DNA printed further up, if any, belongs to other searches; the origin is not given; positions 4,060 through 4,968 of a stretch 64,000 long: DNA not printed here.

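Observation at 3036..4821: Split OLD-like ATPase + small Toprim-like protein: candidate two-gene defence module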

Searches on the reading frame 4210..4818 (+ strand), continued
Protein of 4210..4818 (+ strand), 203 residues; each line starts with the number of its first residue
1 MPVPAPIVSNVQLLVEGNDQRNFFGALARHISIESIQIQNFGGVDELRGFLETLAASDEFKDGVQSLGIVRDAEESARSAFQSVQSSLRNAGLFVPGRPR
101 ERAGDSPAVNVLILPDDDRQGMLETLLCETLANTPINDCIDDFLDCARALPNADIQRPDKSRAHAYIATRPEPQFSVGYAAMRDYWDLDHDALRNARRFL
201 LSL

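Call 63: search_protein_families(library=padloc, proteins=[L122:1984-3096:+, L122:3099-3728:+, L123:535-1647:+, L123:1651-2286:+], max_evalue=0.00001)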
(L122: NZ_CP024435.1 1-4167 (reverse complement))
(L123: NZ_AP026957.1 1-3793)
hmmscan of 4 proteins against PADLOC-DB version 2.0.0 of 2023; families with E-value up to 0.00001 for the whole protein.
L122:1984-3096:+ (371 aa): 69 families (the best 25 are shown)
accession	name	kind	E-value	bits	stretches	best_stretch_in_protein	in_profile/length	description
PDLC02336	AbiLi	-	1.9e-58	196.6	1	1-371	1-340/340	AbiLi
PDLC04611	PDC-M38A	-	7.9e-44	148.7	1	1-371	1-383/383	-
PDLC04608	PDC-M38A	-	4.7e-41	139.7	1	2-347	5-343/367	-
PDLC04607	PDC-M38A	-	4.3e-30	102.7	1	3-351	385-695/715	-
PDLC04609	PDC-M38A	-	2e-29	101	1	1-341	1-339/371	-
PDLC04610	PDC-M38A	-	1.5e-25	88.2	2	256-371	251-362/362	-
PDLC02979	AriA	-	3.1e-23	81.2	1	1-323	1-373/373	-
PDLC02980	AriA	-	9e-22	76.4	1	24-322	1-302/304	-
PDLC04213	HEC-02A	-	2.5e-20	71.3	1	1-355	1-304/337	-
PDLC03878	NsnB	-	6e-20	70.3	1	1-335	1-292/345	-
PDLC02335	AbiLi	-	8.7e-19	65.7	1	1-324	49-242/326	AbiLi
PDLC04168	GajA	-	4.9e-18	63.1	1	257-327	255-326/570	-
PDLC02981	AriAB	-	6.6e-17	59.4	2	2-187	3-183/694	-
PDLC04214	HEC-02A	-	1.4e-16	58.7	2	1-113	1-104/338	-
PDLC04176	HEC-01A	-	1.7e-16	58.5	1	2-327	3-325/371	-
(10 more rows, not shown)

L122:3099-3728:+ (210 aa): 3 families
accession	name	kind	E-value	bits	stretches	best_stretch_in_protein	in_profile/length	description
PDLC04624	PDC-M38B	-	3.9e-11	41.1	1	6-199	11-206/220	-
PDLC04623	PDC-M38B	-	1.1e-10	39.6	1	8-209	3-216/219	-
PDLC04614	PDC-M38B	-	5.7e-08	30.7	1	29-209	91-280/281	-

L123:535-1647:+ (371 aa): 68 families (the best 25 are shown)
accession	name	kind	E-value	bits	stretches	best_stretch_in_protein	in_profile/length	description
PDLC02336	AbiLi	-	2.1e-56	190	1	1-371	1-340/340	AbiLi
PDLC04611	PDC-M38A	-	1.7e-45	154.2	1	1-371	1-383/383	-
PDLC04608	PDC-M38A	-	2.8e-40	137.1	1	2-347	5-343/367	-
PDLC04607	PDC-M38A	-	1.3e-29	101.1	1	3-349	385-693/715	-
PDLC04609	PDC-M38A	-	2.7e-27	93.9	1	1-341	1-339/371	-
PDLC02979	AriA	-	2.1e-26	91.6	1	1-323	1-373/373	-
PDLC03878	NsnB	-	1e-22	79.4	1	1-334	1-291/345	-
PDLC04610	PDC-M38A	-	1.8e-22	78.1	2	255-371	250-362/362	-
PDLC02980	AriA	-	6e-21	73.7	1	24-323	1-302/304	-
PDLC04213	HEC-02A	-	1.2e-19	69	1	1-348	1-301/337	-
PDLC04214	HEC-02A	-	5.3e-17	60.1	2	1-49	1-49/338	-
PDLC00311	PtuA1|PtuA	-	8.6e-16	56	1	3-47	4-49/455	AAA ATPase domain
PDLC04176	HEC-01A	-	2.1e-15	55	1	2-326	3-324/371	-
PDLC04168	GajA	-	2.1e-15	54.4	1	257-327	255-326/570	-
PDLC02335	AbiLi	-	7.3e-15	52.8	1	1-324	49-242/326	AbiLi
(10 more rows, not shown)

L123:1651-2286:+ (212 aa): 3 families
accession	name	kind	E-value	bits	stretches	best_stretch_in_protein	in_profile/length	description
PDLC04624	PDC-M38B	-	9.6e-13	46.3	1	5-205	8-210/220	-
PDLC04623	PDC-M38B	-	3.2e-12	44.7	1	10-211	3-216/219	-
PDLC04614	PDC-M38B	-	2e-07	29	1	28-211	86-280/281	-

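Call 77: search_protein_families(library=pfam, alignment_id=A4, max_evalue=0.0001)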
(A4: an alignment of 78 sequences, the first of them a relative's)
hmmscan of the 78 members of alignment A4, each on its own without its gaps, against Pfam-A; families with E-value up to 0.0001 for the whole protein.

A. member 1, L008:7698-8681:+ (328 aa): 2 families
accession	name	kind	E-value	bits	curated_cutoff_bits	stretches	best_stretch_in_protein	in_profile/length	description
PF01972.22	SDH_protease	-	8.9e-20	71.3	31.3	1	60-265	72-245/286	ClpP-like SDH-type serine proteinase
PF25145.1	NfeD1b_N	-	1.6e-05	25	40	1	72-153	22-105/189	NfeD1b, N-terminal domain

B. families by the number of members that match (of 78 scanned): 99 families (the first 25 are shown)
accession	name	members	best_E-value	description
PF01634.23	HisG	5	9.3e-44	ATP phosphoribosyltransferase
PF08029.16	HisG_C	5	6e-22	HisG, C-terminal domain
PF02384.22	N6_Mtase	4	1.4e-48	N-6 DNA Methylase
PF01420.25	Methylase_S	4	1.6e-36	Type I restriction modification DNA specificity domain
PF01436.27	NHL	4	6.3e-36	NHL repeat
PF00593.30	TonB_dep_Rec_b-barrel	4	1.1e-33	TonB dependent receptor-like, beta-barrel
PF07669.17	Eco57I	4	6.6e-21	Eco57I restriction-modification methylase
PF17170.10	DUF5128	4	4e-19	6-bladed beta-propeller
PF07715.20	Plug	4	9.4e-18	TonB-dependent Receptor Plug Domain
PF08450.18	SGL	4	3.4e-13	SMP-30/Gluconolactonase/LRE-like region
PF24684.1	Vgb_lyase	4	3.9e-09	Virginiamycin B lyase family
PF00270.35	DEAD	3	4.8e-23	DEAD/DEAH box helicase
PF00271.37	Helicase_C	3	9.2e-20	Helicase conserved C-terminal domain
PF13452.11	FAS1_DH_region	3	2.5e-18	FAS1-like, dehydratase domain region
PF25021.1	TEN_NHL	3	1.4e-07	Teneurin NHL domain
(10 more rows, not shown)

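Call 79: fold_search(model_id=the predicted structure, library=viral)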
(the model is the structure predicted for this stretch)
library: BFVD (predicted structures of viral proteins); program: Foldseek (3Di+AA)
matches with E <= 10: 919; with E <= 0.001: 0
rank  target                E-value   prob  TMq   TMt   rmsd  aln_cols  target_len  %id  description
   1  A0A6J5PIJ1            1.4e-02  0.30  0.27  0.15  19.8       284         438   12  SGNH_hydrolase domain containing protein [uncultured Caudovirales phage]
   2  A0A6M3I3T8            1.4e-02  0.89  0.31  0.23  14.4       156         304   14  (no name in the UniProt tables at hand)
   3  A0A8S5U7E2            1.6e-02  0.93  0.32  0.18   4.6       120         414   12  Hydrolase [Podoviridae sp. ctDd04]
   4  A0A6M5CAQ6            3.1e-02  0.69  0.33  0.23  14.7       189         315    8  (no name in the UniProt tables at hand)
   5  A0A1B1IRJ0            4.0e-02  0.87  0.34  0.42  14.1       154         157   16  (no name in the UniProt tables at hand)
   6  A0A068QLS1            4.2e-02  0.18  0.22  0.12  11.9       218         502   10  ATP-dependent DNA helicase PIF1 [Armadillidium vulgare iridescent virus]
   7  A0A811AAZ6            4.5e-02  0.38  0.28  0.08  15.0       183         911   14  (no name in the UniProt tables at hand)
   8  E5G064                4.8e-02  0.33  0.27  0.20   9.0       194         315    9  DNA encapsidation protein [Clostridium phage CpV1]
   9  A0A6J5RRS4            6.1e-02  0.44  0.23  0.18   8.3       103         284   16  Bacterial DnaG primase, TOPRIM domain [uncultured Caudovirales phage]
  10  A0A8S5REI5            6.1e-02  0.41  0.30  0.16  12.4       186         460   10  Uncharacterized protein [virus sp. ctL1g6]
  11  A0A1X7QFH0            6.1e-02  0.28  0.29  0.10  13.1       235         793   11  (no name in the UniProt tables at hand)
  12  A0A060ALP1            6.1e-02  0.25  0.27  0.20  15.5       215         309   13  Uncharacterized protein [Listeria phage LMSP-25]
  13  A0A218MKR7            7.3e-02  0.25  0.27  0.12  19.1       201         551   11  Putative DNA primase [uncultured virus]
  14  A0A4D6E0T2            7.3e-02  0.15  0.24  0.12  15.0       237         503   13  (no name in the UniProt tables at hand)
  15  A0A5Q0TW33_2          7.7e-02  0.57  0.28  0.07  14.8       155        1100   14  Uncharacterized protein [Rinkaby virus]
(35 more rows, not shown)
